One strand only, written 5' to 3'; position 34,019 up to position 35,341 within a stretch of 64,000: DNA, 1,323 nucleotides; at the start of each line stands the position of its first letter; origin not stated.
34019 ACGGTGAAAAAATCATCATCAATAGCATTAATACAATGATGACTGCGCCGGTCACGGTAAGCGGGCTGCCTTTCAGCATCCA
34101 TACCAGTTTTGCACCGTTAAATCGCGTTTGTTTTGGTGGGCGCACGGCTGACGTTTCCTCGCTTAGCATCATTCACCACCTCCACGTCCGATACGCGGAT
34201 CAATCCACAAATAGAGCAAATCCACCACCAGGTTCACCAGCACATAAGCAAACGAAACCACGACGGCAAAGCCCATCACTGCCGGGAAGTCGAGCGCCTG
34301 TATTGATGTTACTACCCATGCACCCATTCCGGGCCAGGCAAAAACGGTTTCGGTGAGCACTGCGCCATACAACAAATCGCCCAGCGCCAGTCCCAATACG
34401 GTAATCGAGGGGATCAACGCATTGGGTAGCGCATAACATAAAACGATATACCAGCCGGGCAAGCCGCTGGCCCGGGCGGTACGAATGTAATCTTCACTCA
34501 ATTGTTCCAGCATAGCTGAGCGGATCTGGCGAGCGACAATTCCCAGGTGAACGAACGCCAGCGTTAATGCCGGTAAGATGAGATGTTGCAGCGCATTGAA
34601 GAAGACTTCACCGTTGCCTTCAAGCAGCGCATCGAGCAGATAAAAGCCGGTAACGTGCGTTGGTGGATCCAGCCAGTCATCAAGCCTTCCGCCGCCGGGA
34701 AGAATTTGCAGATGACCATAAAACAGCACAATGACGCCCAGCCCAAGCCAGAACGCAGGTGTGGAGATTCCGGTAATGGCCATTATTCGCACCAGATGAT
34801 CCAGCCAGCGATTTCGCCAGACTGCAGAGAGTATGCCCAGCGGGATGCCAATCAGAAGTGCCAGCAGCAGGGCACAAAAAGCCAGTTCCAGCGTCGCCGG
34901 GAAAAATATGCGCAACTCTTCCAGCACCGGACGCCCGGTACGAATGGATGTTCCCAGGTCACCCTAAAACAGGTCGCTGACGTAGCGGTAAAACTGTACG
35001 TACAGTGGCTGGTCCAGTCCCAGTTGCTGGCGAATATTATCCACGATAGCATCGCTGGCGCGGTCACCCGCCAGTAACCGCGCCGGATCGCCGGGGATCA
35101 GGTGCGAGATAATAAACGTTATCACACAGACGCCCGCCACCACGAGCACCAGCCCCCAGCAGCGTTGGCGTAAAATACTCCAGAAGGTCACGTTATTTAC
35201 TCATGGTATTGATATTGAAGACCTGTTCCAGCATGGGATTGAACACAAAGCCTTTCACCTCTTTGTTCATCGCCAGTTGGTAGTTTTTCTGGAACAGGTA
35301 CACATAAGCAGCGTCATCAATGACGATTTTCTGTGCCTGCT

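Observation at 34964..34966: Single amber codon interrupts ddpB inside an otherwise intact ddpXABCDF operon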

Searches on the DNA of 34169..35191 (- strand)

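Call 4: search_dna_similar(query=window:34169-35191:-, collection=ecoli_genomes, mode=near, max_rows=30)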
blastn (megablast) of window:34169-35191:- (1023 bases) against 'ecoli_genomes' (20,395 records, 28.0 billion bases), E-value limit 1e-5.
Records with a match: 4278; places in all: 4279; records where one place covers at least 80% of the query: 4276.
Genomes with a match: 4278 of 5426; with a place that covers at least 80% of the query: 4276. Places per genome that has any: lowest 1, median 1, highest 2. On chromosomes: 4276 places; on plasmids: 3.
Best place of each record, by identity: >=99% 341; 95-99% 3812; 90-95% 125.
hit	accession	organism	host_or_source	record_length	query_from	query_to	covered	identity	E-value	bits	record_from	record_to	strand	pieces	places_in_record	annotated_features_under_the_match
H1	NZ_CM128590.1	Escherichia coli strain 200164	Homo sapiens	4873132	1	1023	100%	99.9%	0e+0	1884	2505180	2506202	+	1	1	ddpB: ABC transporter permease | ddpC: D,D-dipeptide ABC transporter permease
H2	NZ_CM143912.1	Escherichia coli strain E04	Homo sapiens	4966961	1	1023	100%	99.9%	0e+0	1884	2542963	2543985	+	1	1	ddpB: ABC transporter permease | ddpC: D,D-dipeptide ABC transporter permease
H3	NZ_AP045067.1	Escherichia coli strain JNE23-011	Homo sapiens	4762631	1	1023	100%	99.9%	0e+0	1884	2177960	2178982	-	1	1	ddpB: ABC transporter permease | ddpC: D,D-dipeptide ABC transporter permease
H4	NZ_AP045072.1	Escherichia coli strain JNE112863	Homo sapiens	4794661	1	1023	100%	99.9%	0e+0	1884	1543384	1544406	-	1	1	ddpB: ABC transporter permease | ddpC: D,D-dipeptide ABC transporter permease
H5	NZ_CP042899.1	Escherichia coli strain CFSAN061763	missing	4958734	1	1023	100%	99.6%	0e+0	1868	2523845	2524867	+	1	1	ddpB: ABC transporter permease | ddpC: D,D-dipeptide ABC transporter permease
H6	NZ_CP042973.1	Escherichia coli strain CFSAN061768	missing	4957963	1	1023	100%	99.6%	0e+0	1868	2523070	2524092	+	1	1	ddpB: ABC transporter permease | ddpC: D,D-dipeptide ABC transporter permease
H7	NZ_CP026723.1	Escherichia coli strain 266917_2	Homo sapiens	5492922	1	1023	100%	99.6%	0e+0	1868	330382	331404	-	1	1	ddpB: ABC transporter permease | ddpC: D,D-dipeptide ABC transporter permease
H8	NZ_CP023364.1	Escherichia coli strain 144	canine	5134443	1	1023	100%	99.6%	0e+0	1868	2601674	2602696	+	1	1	ddpB: ABC transporter permease | ddpC: D,D-dipeptide ABC transporter permease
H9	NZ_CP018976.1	Escherichia coli strain Ecol_545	Homo sapiens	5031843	1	1023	100%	99.6%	0e+0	1868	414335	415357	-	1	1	ddpB: ABC transporter permease | ddpC: D,D-dipeptide ABC transporter permease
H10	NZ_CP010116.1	Escherichia coli strain C1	cow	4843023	1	1023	100%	99.6%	0e+0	1868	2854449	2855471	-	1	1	ddpB: ABC transporter permease | ddpC: D,D-dipeptide ABC transporter permease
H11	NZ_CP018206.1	Escherichia coli strain MRSN346647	Homo sapiens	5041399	1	1023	100%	99.6%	0e+0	1868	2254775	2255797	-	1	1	ddpB: ABC transporter permease | ddpC: D,D-dipeptide ABC transporter permease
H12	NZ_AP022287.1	Escherichia coli strain WP9-S17-ESBL-11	-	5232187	1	1023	100%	99.6%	0e+0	1868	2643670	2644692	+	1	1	ddpB: ABC transporter permease | ddpC: D,D-dipeptide ABC transporter permease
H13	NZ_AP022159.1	Escherichia coli strain WP5-S18-ESBL-07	-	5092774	1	1023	100%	99.6%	0e+0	1868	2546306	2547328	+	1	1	ddpB: ABC transporter permease | ddpC: D,D-dipeptide ABC transporter permease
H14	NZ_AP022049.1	Escherichia coli strain WP4-S17-ESBL-08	-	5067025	1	1023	100%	99.6%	0e+0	1868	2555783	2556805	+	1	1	ddpB: ABC transporter permease | ddpC: D,D-dipeptide ABC transporter permease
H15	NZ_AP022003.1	Escherichia coli strain WP3-W18-ESBL-08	-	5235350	1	1023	100%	99.6%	0e+0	1868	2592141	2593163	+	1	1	ddpB: ABC transporter permease | ddpC: D,D-dipeptide ABC transporter permease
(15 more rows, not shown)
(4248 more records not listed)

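Call 5: get_annotated_region(hit=H1, flank=5000)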
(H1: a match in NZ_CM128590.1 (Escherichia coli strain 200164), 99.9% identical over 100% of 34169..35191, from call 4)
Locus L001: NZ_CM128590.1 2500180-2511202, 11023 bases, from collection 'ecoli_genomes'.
description: Escherichia coli strain 200164 chromosome, whole genome shotgun sequence
organism: Escherichia coli strain 200164 (NCBI taxid 562)
replicon: chromosome; assembly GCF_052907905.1
host: Homo sapiens; source: stool; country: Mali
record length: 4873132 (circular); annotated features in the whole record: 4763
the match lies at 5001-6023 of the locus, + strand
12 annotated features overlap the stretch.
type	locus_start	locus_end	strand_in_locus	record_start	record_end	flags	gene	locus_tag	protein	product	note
CDS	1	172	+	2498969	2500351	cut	dosC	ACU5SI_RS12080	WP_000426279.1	diguanylate cyclase DosC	-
CDS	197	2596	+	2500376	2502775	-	dosP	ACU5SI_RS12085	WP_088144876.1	oxygen-sensing cyclic-di-GMP phosphodiesterase DosP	-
CDS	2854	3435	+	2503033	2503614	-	ddpX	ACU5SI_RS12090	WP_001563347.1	D-alanyl-D-alanine dipeptidase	-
CDS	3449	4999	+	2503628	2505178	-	ddpA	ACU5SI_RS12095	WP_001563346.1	ABC transporter substrate-binding protein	-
CDS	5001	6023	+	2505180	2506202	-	ddpB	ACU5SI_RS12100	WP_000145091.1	ABC transporter permease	-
CDS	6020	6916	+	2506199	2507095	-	ddpC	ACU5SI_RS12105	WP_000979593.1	D,D-dipeptide ABC transporter permease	-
CDS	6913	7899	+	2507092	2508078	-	ddpD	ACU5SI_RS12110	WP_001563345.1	ABC transporter ATP-binding protein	-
CDS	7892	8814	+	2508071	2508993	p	ddpF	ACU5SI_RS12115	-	oligopeptide/dipeptide ABC transporter ATP-binding protein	frameshifted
CDS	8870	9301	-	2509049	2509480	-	osmC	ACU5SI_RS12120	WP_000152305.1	peroxiredoxin OsmC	-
CDS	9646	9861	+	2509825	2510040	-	bdm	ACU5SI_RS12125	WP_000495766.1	biofilm-dependent modulation protein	-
CDS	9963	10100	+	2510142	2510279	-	sra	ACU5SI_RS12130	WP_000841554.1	stationary-phase-induced ribosome-associated protein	-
CDS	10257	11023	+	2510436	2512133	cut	maeA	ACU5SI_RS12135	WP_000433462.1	malate dehydrogenase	-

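Call 6: get_annotated_region(hit=H5, flank=500)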
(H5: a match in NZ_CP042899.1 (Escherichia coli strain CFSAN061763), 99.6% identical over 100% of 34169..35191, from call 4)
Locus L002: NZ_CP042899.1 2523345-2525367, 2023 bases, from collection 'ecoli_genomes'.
description: Escherichia coli strain CFSAN061763 chromosome, complete genome
organism: Escherichia coli strain CFSAN061763 (NCBI taxid 562)
replicon: chromosome; assembly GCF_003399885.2
host: missing; source: raw milk cheese; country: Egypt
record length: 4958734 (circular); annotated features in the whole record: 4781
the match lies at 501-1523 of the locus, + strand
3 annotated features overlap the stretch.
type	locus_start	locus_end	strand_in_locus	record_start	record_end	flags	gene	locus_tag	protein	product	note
CDS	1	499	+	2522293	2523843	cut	ddpA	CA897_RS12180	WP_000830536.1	ABC transporter substrate-binding protein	-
CDS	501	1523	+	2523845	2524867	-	ddpB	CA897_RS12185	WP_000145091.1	ABC transporter permease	-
CDS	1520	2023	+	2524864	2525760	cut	ddpC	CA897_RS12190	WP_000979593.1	D,D-dipeptide ABC transporter permease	-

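Call 34: search_dna_similar(query=window:34936-34996:-, collection=ecoli_genomes, mode=near, max_rows=8)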
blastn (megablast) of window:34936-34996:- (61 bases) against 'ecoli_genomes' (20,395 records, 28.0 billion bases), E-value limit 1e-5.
Records with a match: 4035; places in all: 4036; records where one place covers at least 80% of the query: 4035.
Genomes with a match: 4035 of 5426; with a place that covers at least 80% of the query: 4035. Places per genome that has any: lowest 1, median 1, highest 2. On chromosomes: 4033 places; on plasmids: 3.
Best place of each record, by identity: 95-99% 4033; 90-95% 2.
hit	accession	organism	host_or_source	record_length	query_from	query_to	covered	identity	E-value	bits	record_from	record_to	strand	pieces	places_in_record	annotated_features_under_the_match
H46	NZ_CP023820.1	Escherichia coli strain 7/2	Homo sapiens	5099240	1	61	100%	98.4%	2e-21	108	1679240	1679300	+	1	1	ddpB: ABC transporter permease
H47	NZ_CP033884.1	Escherichia coli strain 50579417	Homo sapiens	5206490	1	61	100%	98.4%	2e-21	108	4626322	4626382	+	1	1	ddpB: ABC transporter permease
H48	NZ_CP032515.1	Escherichia coli strain 118UI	Homo sapiens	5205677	1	61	100%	98.4%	2e-21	108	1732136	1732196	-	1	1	ddpB: ABC transporter permease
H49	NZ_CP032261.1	Escherichia coli strain AR_0067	missing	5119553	1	61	100%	98.4%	2e-21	108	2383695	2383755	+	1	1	ddpB: ABC transporter permease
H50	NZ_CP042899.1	Escherichia coli strain CFSAN061763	missing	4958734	1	61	100%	98.4%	2e-21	108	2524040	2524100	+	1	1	ddpB: ABC transporter permease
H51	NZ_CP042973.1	Escherichia coli strain CFSAN061768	missing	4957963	1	61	100%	98.4%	2e-21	108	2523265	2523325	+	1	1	ddpB: ABC transporter permease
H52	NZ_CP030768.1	Escherichia coli strain 2017C-4173W12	missing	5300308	1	61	100%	98.4%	2e-21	108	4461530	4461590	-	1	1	ddpB: ABC transporter permease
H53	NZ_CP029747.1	Escherichia coli strain 2016C-3878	Homo sapiens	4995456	1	61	100%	98.4%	2e-21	108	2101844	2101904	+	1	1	ddpB: ABC transporter permease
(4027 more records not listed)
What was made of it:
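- None of 5426 complete RefSeq E. coli genomes has the TAG-bearing 61-mer (call 34). No complete RefSeq genome shares it (call 34).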

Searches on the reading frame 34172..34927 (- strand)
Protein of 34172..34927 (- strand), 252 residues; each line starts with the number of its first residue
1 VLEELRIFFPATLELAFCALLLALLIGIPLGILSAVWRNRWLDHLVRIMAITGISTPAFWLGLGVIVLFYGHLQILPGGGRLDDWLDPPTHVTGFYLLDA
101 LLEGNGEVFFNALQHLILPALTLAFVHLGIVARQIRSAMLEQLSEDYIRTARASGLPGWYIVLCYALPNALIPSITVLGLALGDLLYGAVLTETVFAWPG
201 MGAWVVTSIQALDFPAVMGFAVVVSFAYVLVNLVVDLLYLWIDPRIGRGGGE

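Call 20: find_encoding_contigs(protein=window:34172-34927:-, flank=3000, max_places=10)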
Protein seq(252 aa) (252 aa): 24 contigs read that carry it; 10 places shown.
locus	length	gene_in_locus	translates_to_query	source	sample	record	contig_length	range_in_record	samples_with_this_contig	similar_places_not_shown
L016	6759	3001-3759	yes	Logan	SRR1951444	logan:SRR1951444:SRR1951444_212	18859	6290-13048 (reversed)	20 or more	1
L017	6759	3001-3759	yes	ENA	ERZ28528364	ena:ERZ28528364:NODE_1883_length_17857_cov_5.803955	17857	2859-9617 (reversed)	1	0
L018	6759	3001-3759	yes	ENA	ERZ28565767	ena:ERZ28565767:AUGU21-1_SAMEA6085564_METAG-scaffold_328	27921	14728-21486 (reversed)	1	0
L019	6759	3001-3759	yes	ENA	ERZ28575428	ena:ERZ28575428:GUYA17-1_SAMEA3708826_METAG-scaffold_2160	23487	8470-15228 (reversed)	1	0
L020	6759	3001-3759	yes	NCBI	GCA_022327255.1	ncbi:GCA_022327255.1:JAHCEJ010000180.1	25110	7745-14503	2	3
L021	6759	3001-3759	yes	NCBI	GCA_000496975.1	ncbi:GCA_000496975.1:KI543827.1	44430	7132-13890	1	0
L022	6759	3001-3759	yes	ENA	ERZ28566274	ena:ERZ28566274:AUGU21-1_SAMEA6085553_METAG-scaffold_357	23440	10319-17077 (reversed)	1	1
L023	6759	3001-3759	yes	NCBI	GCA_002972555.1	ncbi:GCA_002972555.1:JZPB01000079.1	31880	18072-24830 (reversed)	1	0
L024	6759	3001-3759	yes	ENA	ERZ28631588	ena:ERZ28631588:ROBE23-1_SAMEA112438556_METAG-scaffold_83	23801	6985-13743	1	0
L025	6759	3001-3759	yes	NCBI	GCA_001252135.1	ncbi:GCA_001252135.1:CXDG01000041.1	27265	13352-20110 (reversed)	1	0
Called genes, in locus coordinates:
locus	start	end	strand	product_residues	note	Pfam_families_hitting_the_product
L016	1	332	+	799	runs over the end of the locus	PF00989:PAS, PF13426:PAS_9, PF00989:PAS, PF08448:PAS_4, PF13188:PAS_8 (weak), PF13426:PAS_9, PF00990:GGDEF, PF00563:EAL, +1 more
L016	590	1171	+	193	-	PF01427:Peptidase_M15, PF02557:VanY (weak)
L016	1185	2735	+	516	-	PF00496:SBP_bac_5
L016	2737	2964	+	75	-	PF19300:BPD_transp_1_N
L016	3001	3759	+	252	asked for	PF00528:BPD_transp_1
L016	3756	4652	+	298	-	PF12911:OppC_N, PF00528:BPD_transp_1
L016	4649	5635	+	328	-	PF00005:ABC_tran, PF02463:SMC_N (weak), PF13304:AAA_21 (faint), PF08352:oligo_HPY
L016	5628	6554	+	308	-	PF00005:ABC_tran, PF13401:AAA_22 (weak), PF13304:AAA_21 (faint), PF08352:oligo_HPY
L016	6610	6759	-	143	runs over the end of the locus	PF02566:OsmC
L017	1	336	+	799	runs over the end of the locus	PF00989:PAS, PF13426:PAS_9, PF00989:PAS, PF08448:PAS_4, PF13188:PAS_8 (weak), PF13426:PAS_9, PF00990:GGDEF, PF00563:EAL, +1 more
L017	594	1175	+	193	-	PF01427:Peptidase_M15, PF02557:VanY (weak)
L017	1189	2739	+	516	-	PF00496:SBP_bac_5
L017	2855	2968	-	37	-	-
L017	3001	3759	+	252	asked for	PF00528:BPD_transp_1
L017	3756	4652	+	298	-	PF12911:OppC_N, PF00528:BPD_transp_1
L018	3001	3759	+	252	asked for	PF00528:BPD_transp_1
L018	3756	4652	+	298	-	PF12911:OppC_N, PF00528:BPD_transp_1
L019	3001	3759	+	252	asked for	PF00528:BPD_transp_1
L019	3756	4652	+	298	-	PF12911:OppC_N, PF00528:BPD_transp_1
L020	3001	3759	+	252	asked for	PF00528:BPD_transp_1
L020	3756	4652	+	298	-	PF12911:OppC_N, PF00528:BPD_transp_1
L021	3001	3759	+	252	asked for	PF00528:BPD_transp_1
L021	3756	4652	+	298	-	PF12911:OppC_N, PF00528:BPD_transp_1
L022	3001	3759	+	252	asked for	PF00528:BPD_transp_1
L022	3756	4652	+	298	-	PF12911:OppC_N, PF00528:BPD_transp_1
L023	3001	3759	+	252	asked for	PF00528:BPD_transp_1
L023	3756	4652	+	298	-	PF12911:OppC_N, PF00528:BPD_transp_1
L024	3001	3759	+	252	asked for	PF00528:BPD_transp_1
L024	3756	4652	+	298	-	PF12911:OppC_N, PF00528:BPD_transp_1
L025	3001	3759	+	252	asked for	PF00528:BPD_transp_1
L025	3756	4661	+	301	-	PF12911:OppC_N, PF00528:BPD_transp_1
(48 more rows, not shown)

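Call 29: search_protein_families(library=pfam, proteins=[window:34172-34927:-], max_evalue=0.01)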
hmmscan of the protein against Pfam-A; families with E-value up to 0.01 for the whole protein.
seq(252 aa): 1 family
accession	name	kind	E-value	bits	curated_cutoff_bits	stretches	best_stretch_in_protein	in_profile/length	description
PF00528.27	BPD_transp_1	-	3.3e-45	154.5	26.4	1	27-247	1-183/184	Binding-protein-dependent transport system inner membrane component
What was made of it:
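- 34169..34963 (-): ddpB codons 77-340 plus the TGA, now untranslated. It holds the whole BPD_transp_1 core, including the EAA-type loop (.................). An in-frame GTG (codon 89, at 34927) has no convincing Shine-Dalgarno sequence. Pfam PF00528, E=3.3e-45 (call 29).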

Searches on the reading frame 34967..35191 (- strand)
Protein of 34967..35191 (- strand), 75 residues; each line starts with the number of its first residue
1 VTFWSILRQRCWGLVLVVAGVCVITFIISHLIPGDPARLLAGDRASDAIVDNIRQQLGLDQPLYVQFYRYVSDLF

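Call 19: find_encoding_contigs(protein=window:34967-35191:-, flank=3000, max_places=10)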
Protein seq(75 aa) (75 aa): 24 contigs read that carry it; 10 places shown.
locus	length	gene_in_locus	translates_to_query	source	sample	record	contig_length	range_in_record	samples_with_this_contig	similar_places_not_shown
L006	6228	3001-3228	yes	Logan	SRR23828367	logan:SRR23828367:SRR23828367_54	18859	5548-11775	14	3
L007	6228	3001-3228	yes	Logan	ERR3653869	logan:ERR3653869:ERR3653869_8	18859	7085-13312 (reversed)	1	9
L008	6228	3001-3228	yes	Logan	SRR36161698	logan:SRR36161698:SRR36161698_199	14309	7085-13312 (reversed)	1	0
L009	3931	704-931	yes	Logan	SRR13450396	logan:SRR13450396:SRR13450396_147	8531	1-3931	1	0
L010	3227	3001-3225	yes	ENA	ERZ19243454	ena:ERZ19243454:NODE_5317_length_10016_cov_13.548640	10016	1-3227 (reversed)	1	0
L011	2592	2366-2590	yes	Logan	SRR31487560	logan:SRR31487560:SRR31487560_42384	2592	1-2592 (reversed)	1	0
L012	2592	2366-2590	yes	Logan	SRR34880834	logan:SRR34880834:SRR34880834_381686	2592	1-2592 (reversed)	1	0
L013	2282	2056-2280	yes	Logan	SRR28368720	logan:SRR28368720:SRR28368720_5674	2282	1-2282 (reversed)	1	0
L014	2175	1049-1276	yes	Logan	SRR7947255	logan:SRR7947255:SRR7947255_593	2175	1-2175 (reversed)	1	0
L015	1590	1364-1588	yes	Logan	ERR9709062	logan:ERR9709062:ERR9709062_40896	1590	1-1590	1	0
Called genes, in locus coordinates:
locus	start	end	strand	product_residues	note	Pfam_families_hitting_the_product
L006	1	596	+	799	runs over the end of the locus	PF00989:PAS, PF13426:PAS_9, PF00989:PAS, PF08448:PAS_4, PF13188:PAS_8 (weak), PF13426:PAS_9, PF00990:GGDEF, PF00563:EAL, +1 more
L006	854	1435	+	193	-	PF01427:Peptidase_M15, PF02557:VanY (weak)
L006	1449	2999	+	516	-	PF00496:SBP_bac_5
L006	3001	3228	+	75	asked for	PF19300:BPD_transp_1_N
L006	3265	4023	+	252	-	PF00528:BPD_transp_1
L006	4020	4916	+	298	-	PF12911:OppC_N, PF00528:BPD_transp_1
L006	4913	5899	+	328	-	PF00005:ABC_tran, PF02463:SMC_N (weak), PF13304:AAA_21 (faint), PF08352:oligo_HPY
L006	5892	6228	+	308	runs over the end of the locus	PF00005:ABC_tran, PF13401:AAA_22 (weak), PF13304:AAA_21 (faint), PF08352:oligo_HPY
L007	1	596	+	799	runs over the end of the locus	PF00989:PAS, PF13426:PAS_9, PF00989:PAS, PF08448:PAS_4, PF13188:PAS_8 (weak), PF13426:PAS_9, PF00990:GGDEF, PF00563:EAL, +1 more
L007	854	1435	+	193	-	PF01427:Peptidase_M15, PF02557:VanY (weak)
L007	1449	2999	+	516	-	PF00496:SBP_bac_5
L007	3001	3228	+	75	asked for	PF19300:BPD_transp_1_N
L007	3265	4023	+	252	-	PF00528:BPD_transp_1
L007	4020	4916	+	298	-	PF12911:OppC_N, PF00528:BPD_transp_1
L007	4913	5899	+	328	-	PF00005:ABC_tran, PF02463:SMC_N (weak), PF13304:AAA_21 (faint), PF08352:oligo_HPY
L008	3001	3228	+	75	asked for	PF19300:BPD_transp_1_N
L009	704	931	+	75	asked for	PF19300:BPD_transp_1_N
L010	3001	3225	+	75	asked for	PF19300:BPD_transp_1_N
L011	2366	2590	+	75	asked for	PF19300:BPD_transp_1_N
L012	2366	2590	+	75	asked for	PF19300:BPD_transp_1_N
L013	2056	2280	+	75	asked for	PF19300:BPD_transp_1_N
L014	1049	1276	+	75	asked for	PF19300:BPD_transp_1_N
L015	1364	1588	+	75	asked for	PF19300:BPD_transp_1_N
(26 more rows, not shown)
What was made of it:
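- The allele is fixed in a lineage sampled many times (calls 19, 20).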

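Call 22: list_cluster_members(proteins=[window:34967-35191:-])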
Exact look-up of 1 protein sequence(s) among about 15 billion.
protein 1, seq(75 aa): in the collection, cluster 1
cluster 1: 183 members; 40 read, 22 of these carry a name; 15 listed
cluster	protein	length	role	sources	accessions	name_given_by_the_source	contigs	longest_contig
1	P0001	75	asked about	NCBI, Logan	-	-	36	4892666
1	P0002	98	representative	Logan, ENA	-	-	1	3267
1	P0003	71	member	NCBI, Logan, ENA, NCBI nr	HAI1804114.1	TPA: D,D-dipeptide ABC transporter permease, partial [Escherichia coli] | D,D-dipeptide ABC transporter permease [Escherichia coli]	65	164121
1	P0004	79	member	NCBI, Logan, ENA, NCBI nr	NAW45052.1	ABC transporter permease, partial [Salmonella sp. gx-f4] | ABC transporter permease [Salmonella sp. gx-f4]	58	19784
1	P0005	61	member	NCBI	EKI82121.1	inner membrane ABC transporter permease yddR domain protein, partial [Escherichia coli ...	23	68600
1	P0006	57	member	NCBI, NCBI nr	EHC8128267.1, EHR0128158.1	ABC transporter permease, partial [Escherichia coli] | ABC transporter permease [Escherichia coli]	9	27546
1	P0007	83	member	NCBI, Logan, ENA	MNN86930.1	putative D,D-dipeptide transport system permease protein DdpC [compost metagenome]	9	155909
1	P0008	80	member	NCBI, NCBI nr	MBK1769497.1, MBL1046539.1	MAG: D,D-dipeptide ABC transporter permease, partial [Escherichia coli] | D,D-dipeptide ABC transporter permease [Escherichia coli]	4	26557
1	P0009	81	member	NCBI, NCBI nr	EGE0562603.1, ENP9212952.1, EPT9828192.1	ABC transporter permease subunit, partial [Escherichia coli] | D,D-dipeptide ABC transporter permease [Shigella boydii]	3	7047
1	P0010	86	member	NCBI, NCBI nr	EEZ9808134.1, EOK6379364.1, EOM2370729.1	ABC transporter permease, partial [Escherichia coli] | ABC transporter permease [Escherichia coli O25]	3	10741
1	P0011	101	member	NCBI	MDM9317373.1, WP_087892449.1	ABC transporter permease subunit, partial [Escherichia coli]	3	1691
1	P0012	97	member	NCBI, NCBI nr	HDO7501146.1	TPA: ABC transporter permease subunit, partial [Escherichia coli] | ABC transporter permease subunit [Escherichia coli]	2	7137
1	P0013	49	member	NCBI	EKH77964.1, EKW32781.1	putative D,D-dipeptide transport system permease ddpB domain protein, partial ...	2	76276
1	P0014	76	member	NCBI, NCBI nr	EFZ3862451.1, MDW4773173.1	D,D-dipeptide ABC transporter permease, partial [Escherichia coli] | D,D-dipeptide ABC transporter permease [Shigella boydii]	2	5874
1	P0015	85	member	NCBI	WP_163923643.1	ABC transporter permease subunit, partial [Raoultella planticola]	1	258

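Call 29: search_protein_families(library=pfam, proteins=[window:34967-35191:-], max_evalue=0.01)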
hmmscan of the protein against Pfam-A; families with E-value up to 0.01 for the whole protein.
seq(75 aa): 1 family
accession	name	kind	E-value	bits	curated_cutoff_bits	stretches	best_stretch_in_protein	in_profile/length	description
PF19300.4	BPD_transp_1_N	-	1.2e-13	51.6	23.8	1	7-75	5-73/114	Binding-prot-dependent transport system membrane comp, N-term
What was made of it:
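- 34967..35191 (-): ddpB codons 1-75 (GTG start): first transmembrane helix plus part of the periplasmic loop. This is the only part that can be translated. Pfam BPD_transp_1_N, residues 7-75, E=1.2e-13 (call 29).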

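Call 48: find_encoding_contigs(protein=window:34967-35191:-, flank=10000, max_places=4)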
Protein seq(75 aa) (75 aa): 23 contigs read that carry it; 4 places shown.
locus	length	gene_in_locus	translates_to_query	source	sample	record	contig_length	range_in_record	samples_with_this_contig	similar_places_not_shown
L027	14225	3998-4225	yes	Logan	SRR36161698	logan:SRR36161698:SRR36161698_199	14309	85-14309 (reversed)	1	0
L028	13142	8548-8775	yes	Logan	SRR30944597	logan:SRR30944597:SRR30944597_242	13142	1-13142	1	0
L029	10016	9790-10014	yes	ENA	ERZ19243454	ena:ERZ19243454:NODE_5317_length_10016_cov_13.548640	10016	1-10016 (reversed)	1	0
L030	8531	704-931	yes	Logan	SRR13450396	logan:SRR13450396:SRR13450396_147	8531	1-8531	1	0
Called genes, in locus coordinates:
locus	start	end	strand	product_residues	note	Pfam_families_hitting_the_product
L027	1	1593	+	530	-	?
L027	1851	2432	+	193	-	PF01427:Peptidase_M15, PF02557:VanY (weak)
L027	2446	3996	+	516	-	PF00496:SBP_bac_5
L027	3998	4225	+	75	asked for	PF19300:BPD_transp_1_N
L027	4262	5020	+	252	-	PF00528:BPD_transp_1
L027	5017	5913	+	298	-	PF12911:OppC_N, PF00528:BPD_transp_1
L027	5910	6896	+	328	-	PF00005:ABC_tran, PF02463:SMC_N (weak), PF13304:AAA_21 (faint), PF08352:oligo_HPY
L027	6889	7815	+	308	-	PF00005:ABC_tran, PF13401:AAA_22 (weak), PF13304:AAA_21 (faint), PF08352:oligo_HPY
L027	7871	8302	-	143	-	PF02566:OsmC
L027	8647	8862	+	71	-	PF10684:BDM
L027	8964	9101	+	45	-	PF08136:SRA_like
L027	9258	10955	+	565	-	PF00390:malic, PF03949:Malic_M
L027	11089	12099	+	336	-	PF08240:ADH_N, PF00107:ADH_zinc_N, PF13602:ADH_zinc_N_2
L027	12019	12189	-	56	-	-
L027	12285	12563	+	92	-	PF05015:HigB-like_toxin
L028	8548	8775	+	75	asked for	PF19300:BPD_transp_1_N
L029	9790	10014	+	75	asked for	PF19300:BPD_transp_1_N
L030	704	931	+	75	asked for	PF19300:BPD_transp_1_N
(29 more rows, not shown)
